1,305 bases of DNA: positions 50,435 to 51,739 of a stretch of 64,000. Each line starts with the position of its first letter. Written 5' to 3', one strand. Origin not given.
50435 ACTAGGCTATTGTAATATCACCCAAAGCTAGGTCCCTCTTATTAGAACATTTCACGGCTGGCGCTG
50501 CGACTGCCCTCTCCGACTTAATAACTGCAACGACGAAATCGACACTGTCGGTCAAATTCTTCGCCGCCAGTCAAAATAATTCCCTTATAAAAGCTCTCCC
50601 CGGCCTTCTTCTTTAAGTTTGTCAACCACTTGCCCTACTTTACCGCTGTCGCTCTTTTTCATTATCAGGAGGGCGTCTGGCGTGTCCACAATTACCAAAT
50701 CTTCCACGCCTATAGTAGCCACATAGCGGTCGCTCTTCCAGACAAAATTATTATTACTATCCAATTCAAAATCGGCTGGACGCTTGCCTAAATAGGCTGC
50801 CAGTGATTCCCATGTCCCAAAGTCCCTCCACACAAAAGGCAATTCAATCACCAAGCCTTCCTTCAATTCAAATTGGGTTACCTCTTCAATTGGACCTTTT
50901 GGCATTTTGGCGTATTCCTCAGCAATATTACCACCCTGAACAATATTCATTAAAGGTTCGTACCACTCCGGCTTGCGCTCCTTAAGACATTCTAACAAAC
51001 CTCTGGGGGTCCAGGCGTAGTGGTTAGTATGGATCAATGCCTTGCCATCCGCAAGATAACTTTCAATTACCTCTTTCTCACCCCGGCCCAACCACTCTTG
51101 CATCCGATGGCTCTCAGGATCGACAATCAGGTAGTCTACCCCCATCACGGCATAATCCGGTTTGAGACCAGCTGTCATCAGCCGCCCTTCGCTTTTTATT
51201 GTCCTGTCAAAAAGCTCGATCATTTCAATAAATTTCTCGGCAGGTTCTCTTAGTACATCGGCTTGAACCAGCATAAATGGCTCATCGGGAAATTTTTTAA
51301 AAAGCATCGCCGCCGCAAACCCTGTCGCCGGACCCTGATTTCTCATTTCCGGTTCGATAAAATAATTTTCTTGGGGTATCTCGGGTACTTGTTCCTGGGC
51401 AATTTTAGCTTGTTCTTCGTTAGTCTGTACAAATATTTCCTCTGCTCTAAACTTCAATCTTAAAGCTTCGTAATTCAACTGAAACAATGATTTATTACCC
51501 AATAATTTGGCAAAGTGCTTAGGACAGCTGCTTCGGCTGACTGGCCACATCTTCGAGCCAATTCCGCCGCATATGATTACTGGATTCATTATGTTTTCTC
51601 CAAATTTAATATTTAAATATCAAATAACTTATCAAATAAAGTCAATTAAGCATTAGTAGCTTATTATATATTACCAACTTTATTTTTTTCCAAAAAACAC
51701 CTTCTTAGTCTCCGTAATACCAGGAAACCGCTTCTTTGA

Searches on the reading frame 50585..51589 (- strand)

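Call 11: search_protein_families(library=ncbifam, proteins=[window:50585-51589:-], max_evalue=0.01)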
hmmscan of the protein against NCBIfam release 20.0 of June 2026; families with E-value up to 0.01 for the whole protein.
window:50585-51589:- (334 aa): 3 families
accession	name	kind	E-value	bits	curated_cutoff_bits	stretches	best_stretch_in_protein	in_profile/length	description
TIGR01479.1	GMP_PMI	equivalog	5.2e-44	150.8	372.95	1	1-332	1-352/467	mannose-1-phosphate guanylyltransferase/mannose-6-phosphate isomerase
NF012004.0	PRK15460.1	equivalog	7.6e-26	90.8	859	1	2-332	7-362/478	mannose-1-phosphate guanyltransferase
TIGR03992.1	Arch_glmU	subfamily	0.00018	20.5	292.1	1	1-116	1-111/393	bifunctional sugar-1-phosphate nucleotidylyltransferase/acetyltransferase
